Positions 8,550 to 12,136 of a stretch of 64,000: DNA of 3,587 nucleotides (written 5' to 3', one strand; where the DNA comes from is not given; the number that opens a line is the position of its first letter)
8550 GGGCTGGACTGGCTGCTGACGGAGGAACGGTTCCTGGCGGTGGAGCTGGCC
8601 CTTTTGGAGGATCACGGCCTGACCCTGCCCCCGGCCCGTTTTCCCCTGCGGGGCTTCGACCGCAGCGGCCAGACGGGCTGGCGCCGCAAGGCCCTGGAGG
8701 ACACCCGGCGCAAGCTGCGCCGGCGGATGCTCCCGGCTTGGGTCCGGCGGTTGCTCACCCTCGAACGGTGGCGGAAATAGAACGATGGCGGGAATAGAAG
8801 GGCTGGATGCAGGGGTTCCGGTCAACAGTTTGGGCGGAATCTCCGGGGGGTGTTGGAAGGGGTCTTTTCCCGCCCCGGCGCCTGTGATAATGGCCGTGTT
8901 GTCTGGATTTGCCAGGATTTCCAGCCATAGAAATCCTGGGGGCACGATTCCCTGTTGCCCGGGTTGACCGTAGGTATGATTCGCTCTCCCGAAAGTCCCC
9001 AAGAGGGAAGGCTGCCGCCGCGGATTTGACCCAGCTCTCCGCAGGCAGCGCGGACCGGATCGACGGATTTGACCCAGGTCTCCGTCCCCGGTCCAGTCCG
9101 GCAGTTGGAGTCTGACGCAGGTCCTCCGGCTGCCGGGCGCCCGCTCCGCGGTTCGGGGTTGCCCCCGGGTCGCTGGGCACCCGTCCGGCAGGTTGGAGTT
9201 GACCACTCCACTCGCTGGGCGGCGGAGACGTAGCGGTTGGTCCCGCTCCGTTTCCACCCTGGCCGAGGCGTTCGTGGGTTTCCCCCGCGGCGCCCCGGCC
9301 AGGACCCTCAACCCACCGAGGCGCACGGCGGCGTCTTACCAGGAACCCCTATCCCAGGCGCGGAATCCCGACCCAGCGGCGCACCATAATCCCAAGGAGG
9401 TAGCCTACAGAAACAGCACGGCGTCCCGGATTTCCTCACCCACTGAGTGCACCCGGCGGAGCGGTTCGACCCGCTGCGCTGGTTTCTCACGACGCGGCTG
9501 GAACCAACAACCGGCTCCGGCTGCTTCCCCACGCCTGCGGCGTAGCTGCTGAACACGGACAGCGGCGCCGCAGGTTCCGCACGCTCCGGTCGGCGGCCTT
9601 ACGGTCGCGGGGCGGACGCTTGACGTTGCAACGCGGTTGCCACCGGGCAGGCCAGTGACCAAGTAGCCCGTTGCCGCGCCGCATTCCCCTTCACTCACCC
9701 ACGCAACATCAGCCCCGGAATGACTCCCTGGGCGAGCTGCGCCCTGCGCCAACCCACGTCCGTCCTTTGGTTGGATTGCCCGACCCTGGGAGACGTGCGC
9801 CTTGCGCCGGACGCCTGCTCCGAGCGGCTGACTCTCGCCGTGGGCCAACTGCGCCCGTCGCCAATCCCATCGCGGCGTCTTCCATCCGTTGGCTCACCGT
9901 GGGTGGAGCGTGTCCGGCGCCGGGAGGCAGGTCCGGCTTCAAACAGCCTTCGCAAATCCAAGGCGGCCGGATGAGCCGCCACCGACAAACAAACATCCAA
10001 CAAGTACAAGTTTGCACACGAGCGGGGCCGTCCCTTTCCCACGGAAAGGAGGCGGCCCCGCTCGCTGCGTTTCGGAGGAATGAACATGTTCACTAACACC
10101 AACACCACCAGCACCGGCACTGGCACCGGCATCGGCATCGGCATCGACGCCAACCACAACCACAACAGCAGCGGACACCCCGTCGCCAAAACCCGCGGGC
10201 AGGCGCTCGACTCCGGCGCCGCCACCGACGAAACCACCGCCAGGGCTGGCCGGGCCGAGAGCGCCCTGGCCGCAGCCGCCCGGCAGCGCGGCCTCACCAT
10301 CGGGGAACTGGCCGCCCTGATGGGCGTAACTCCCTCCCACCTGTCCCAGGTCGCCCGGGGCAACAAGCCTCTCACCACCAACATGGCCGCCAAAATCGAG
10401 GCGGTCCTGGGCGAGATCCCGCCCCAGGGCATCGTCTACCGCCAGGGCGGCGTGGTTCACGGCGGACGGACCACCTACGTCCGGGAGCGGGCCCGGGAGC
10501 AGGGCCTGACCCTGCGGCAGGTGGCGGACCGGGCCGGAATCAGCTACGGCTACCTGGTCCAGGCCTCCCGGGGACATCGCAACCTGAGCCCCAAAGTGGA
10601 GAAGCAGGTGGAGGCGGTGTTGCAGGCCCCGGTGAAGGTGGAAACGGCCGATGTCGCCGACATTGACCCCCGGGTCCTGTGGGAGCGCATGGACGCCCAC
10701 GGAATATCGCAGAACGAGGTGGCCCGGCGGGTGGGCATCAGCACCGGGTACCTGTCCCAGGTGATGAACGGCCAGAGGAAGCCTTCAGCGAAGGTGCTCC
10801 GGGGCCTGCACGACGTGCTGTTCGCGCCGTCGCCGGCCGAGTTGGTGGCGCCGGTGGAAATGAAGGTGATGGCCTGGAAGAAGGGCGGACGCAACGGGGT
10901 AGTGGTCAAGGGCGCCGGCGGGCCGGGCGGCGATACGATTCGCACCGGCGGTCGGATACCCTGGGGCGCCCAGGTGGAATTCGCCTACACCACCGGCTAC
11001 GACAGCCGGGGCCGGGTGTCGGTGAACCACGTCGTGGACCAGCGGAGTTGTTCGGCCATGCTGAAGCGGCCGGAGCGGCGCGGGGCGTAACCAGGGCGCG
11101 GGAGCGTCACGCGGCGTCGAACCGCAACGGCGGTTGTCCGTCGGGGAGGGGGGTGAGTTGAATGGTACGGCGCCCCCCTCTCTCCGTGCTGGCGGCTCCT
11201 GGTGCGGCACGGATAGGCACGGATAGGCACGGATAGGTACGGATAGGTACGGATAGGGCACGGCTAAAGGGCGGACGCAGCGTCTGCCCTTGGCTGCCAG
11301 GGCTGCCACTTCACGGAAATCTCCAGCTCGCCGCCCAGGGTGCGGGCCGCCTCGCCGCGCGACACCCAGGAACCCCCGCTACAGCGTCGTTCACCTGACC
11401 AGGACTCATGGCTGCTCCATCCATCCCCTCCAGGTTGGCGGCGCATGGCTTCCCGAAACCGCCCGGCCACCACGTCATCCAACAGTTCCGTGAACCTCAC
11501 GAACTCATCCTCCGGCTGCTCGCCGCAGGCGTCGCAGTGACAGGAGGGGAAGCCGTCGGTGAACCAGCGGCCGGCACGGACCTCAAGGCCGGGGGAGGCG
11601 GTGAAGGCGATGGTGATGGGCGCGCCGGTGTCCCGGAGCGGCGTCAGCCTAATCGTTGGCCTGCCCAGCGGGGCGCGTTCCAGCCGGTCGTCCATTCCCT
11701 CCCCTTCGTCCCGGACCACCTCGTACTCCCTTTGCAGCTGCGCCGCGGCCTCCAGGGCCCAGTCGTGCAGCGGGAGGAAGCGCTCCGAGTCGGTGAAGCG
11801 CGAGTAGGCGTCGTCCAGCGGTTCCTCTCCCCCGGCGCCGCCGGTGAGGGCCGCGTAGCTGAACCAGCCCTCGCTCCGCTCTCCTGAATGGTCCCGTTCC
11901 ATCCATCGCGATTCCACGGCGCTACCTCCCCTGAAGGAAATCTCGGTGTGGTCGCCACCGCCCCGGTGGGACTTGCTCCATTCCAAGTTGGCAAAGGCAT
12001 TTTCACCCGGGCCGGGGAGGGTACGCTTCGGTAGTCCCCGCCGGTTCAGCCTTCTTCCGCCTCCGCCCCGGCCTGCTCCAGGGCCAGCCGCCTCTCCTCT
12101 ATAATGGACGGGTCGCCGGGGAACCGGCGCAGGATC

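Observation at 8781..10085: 1.3-kb ORF-free, repeat- and hairpin-rich GC stretch next to the conjugation module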

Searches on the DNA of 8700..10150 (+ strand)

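Call 12: search_dna_similar(query=window:8781-10085:+, collection=plasmids, mode=distant, max_evalue=0.001)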
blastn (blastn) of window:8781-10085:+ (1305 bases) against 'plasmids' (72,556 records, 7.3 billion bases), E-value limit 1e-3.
No match.
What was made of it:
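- No plasmid match was found (call 12).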

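Call 13: search_dna_similar(query=window:8781-10085:+, collection=phages, mode=distant, max_evalue=0.001)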
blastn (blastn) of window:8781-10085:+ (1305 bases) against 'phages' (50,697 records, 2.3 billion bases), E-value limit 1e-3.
No match.

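Call 23: search_rna_families(source=window, start=8700, end=10150, threshold=evalue, max_evalue=10, show_alignments=2)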
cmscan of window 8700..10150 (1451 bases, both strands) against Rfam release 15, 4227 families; matches with E-value up to 10: 1.
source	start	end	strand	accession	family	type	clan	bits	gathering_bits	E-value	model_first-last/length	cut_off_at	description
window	9901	9984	+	RF01999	group-II-D1D4-2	Intron;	CL00102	15.3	36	2.9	1-118/118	no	Group II catalytic intron D1-D4-2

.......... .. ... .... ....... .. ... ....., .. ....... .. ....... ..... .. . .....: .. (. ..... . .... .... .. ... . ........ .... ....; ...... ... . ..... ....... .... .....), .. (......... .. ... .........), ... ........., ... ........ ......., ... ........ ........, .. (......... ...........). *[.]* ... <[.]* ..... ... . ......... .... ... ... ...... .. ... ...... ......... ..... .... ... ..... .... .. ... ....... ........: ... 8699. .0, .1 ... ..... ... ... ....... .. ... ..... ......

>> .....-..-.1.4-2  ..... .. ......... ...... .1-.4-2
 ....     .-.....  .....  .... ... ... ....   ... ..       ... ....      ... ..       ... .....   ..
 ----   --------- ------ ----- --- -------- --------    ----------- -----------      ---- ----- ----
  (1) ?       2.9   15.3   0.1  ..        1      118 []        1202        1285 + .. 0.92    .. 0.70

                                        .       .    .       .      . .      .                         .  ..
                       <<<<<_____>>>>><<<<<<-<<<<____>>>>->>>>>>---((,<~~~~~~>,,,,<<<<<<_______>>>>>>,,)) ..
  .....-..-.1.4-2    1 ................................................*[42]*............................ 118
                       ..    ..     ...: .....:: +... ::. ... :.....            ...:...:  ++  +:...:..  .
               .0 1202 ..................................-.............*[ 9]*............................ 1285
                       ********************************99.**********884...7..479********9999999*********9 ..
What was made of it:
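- On Any Rfam 15 RNA family: With permissive filters on 8700-10150 the only hit is group-II-D1D4-2 at 15.3 bits against a 36-bit threshold, E = 2.9 (call 23).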

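Call 88: build_rna_model(alignment_id=A2, structure=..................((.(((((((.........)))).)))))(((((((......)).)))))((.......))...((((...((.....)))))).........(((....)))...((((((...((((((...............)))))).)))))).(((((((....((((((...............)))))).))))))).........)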
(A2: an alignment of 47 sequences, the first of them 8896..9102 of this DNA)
Model R1 built from alignment A2 (47 sequences, 223 columns); structure: as given.
model positions 213; base pairs 52; branch points 6; effective number of sequences 1.02; information 0.59 bits per position. Calibrated on 0.2 Mb of random sequence (short: E-values are rough).
structure used (alignment columns):
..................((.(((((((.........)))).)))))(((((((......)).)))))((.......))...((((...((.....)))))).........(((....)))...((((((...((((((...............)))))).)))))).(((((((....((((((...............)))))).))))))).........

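Call 89: search_with_rna_model(model_id=R1, sources=[window, L009, L033, L036, L039, L042, L044, L045, L046, L047, L052, L054, L055, L056, L057, L059, L060, L063, L065, L066, L067, L068, L069, L070, L071, L072, L073, L074, L075, L017, L022, L062], max_evalue=1)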
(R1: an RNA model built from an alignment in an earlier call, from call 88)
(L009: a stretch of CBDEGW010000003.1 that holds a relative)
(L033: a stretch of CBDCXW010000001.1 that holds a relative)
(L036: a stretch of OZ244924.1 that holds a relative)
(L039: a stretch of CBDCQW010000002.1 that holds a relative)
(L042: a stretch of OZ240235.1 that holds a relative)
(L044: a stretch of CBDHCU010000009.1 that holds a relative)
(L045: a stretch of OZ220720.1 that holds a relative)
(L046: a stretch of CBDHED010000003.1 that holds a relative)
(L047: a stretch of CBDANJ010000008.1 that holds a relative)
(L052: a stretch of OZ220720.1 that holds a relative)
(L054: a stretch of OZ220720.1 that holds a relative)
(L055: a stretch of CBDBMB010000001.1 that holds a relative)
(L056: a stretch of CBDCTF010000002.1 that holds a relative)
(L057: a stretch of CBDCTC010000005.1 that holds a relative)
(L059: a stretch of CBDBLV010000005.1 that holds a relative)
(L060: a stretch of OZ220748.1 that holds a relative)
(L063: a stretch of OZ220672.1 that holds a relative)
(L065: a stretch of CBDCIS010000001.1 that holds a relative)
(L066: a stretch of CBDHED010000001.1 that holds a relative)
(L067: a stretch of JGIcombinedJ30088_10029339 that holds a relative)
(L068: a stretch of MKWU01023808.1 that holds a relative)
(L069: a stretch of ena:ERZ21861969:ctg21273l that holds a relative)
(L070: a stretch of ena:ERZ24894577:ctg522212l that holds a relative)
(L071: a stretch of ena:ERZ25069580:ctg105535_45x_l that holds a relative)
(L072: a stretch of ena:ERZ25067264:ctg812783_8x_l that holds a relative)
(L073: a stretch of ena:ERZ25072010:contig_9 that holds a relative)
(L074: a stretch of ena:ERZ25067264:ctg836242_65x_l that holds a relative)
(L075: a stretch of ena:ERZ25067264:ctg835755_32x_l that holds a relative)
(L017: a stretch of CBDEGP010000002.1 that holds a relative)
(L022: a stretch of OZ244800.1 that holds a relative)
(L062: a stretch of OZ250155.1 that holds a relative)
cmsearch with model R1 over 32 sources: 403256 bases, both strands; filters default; matches with E-value up to 1: 13.
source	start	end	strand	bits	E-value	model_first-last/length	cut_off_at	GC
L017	6948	7160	+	264.5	1.1e-78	1-213/213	no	0.59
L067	165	377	-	257.8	1.2e-76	1-213/213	no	0.61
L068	1581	1793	+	257.8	1.2e-76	1-213/213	no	0.61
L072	4945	5152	+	228.1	1.4e-67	1-213/213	no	0.6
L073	4945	5152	+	226.2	5.3e-67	1-213/213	no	0.61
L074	4989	5198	+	220.4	3.1e-65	1-213/213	no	0.6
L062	6949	7158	+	213.9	3e-63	1-213/213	no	0.6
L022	6954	7162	+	211.3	1.9e-62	1-213/213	no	0.59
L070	4942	5148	+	197.6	2.8e-58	1-213/213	no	0.6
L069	4960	5166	+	194.5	2.5e-57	1-213/213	no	0.61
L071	4943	5150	+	191.7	1.7e-56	1-213/213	no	0.62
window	8896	9102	+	187.9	2.5e-55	1-213/213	no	0.62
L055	10591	10639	+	10.6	0.31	66-114/213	no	0.67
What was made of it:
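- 8896..9008 (+): 5' domain, nearly invariant, including hairpin 8912-8921/8930-8939. Covariance model R1 gives full-length hits of 188-265 bits (call 89).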

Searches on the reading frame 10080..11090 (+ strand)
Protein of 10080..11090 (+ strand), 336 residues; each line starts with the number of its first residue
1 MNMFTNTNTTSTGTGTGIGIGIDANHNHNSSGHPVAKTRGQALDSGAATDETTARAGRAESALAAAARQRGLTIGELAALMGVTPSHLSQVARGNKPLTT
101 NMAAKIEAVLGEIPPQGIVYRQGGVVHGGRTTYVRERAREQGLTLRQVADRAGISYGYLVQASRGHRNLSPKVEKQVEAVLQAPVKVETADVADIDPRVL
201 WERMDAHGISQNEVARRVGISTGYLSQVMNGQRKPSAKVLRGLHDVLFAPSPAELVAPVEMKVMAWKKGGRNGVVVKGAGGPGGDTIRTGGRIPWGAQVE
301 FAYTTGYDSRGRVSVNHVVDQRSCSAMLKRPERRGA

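Call 9: search_protein_families(library=pfam, proteins=[window:10080-11090:+], max_evalue=0.01)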
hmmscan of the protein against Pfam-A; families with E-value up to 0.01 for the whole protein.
window:10080-11090:+ (336 aa): 21 families
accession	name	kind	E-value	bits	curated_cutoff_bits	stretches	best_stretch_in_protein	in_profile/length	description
PF01381.28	HTH_3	-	9e-28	96.5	23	3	203-247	4-48/55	Helix-turn-helix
PF13560.12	HTH_31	-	5.8e-19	68.6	27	2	203-254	9-60/64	Helix-turn-helix domain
PF12802.13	MarR_2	-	2.3e-07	31.3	27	0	195-230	6-42/61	MarR family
PF13443.12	HTH_26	-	2.9e-07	31.1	22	1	200-247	2-50/63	Cro/C1-type HTH DNA-binding domain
PF12844.13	HTH_19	-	5.7e-07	29.8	30.2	0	208-241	12-45/64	Helix-turn-helix domain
PF13412.12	HTH_24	-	3.1e-06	27.1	21.9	0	208-227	17-36/48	Winged helix-turn-helix DNA-binding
PF04545.22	Sigma70_r4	-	3.7e-06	26.8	24.1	0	139-156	17-34/50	Sigma-70, region 4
PF13384.12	HTH_23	-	4e-06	26.9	24.6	0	63-90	9-36/50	Homeodomain-like domain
PF00356.27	LacI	-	1.8e-05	24.9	27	0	213-236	4-27/46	Bacterial regulatory proteins, lacI family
PF13518.12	HTH_28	-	3.5e-05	24.2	25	0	69-92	10-33/52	Helix-turn-helix domain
PF13744.12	HTH_37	-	4.7e-05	23.5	27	0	49-95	10-55/80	Helix-turn-helix domain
PF00165.29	HTH_AraC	-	0.00018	22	26.6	0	141-161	7-27/42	Bacterial regulatory helix-turn-helix proteins, AraC family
PF02082.26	Rrf2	-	0.00029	21.4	30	0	58-92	10-44/132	Iron-dependent Transcriptional regulator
PF13413.12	HTH_25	-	0.00075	19.7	24.6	0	139-159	7-27/62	Helix-turn-helix domain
PF00376.29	MerR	-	0.00078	19.7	28.2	0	73-86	1-14/38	MerR family regulatory protein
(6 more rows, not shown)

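Call 10: find_encoding_contigs(protein=window:10080-11087:+, flank=10000, max_places=10)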
Protein window:10080-11087:+ (336 aa): no gene with exactly this product is on record in the collection.

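Call 64: search_protein_families(library=ncbifam, proteins=[window:10080-11090:+], max_evalue=0.01)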
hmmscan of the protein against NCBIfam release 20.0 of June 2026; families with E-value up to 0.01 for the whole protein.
window:10080-11090:+ (336 aa): 21 families
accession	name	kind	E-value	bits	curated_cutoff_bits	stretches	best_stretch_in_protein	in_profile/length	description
NF010465.0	PRK13890.1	equivalog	5.6e-13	49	96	2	204-253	14-63/121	conjugal transfer protein TrbA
TIGR02607.1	antidote_HigA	equivalog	2.5e-12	46.5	47.7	1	71-112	20-61/81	HigA family addiction module antitoxin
NF041677.1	trans_regClgR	equivalog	2.7e-12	46.8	170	1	135-186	14-65/113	transcriptional regulator ClgR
NF046032.1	TransRegSlrRBacil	equivalog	1.4e-08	34.9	250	0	137-185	9-58/149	HTH-type transcriptional regulator SlrR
NF006015.0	PRK08154.1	subfamily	2.6e-08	33.4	204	1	134-188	35-89/314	anaerobic benzoate catabolism transcriptional regulator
TIGR04111.1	BcepMu_gp16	hypoth_equivalog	1.6e-07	31.1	34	1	202-235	7-40/55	phage-associated protein, BcepMu gp16 family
TIGR02147.1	Fsuc_second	paralog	2e-06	27.5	50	0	68-111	24-68/272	TIGR02147 family protein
TIGR03070.1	couple_hipB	subfamily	2.4e-06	27.4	71.65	0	206-235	13-42/58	type II toxin-antitoxin system Y4mF family antitoxin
NF038139.1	Reg_Aceta_RamB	equivalog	3.5e-06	25.9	700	0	67-111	11-55/465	acetate metabolism transcriptional regulator RamB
NF005988.0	PRK08099.1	equivalog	6.8e-06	25.4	201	0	204-248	11-56/411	multifunctional transcriptional regulator/nicotinamide-nucleotide adenylyltransferase/ribosylnicotinamide kinase NadR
NF038310.1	lysogeny_AimR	equivalog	1.2e-05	24.6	70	0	202-236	3-37/365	AimR family lysis-lysogeny pheromone receptor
NF041493.1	MobT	equivalog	1.3e-05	24.2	600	1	202-249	3-50/383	MobT family relaxase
NF041951.1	phage_RstR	subfamily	0.00018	21.8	80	0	205-247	12-54/108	RstR family transcriptional repressor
TIGR00738.1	rrf2_super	superfamily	0.00019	21.3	73.3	0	56-92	10-46/132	Rrf2 family transcriptional regulator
TIGR00270.2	TIGR00270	equivalog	0.0006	19.7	110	0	198-247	78-127/159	multiprotein bridging factor aMBF1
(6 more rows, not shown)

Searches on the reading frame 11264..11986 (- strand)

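Call 9: search_protein_families(library=pfam, proteins=[window:11264-11986:-], max_evalue=0.01)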
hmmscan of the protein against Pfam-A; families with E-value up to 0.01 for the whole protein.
window:11264-11986:- (240 aa): 1 family
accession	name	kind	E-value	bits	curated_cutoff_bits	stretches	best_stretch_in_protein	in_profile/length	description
PF19736.4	DUF6226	-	4e-32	112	26.8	1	53-233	21-204/205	Family of unknown function (DUF6226)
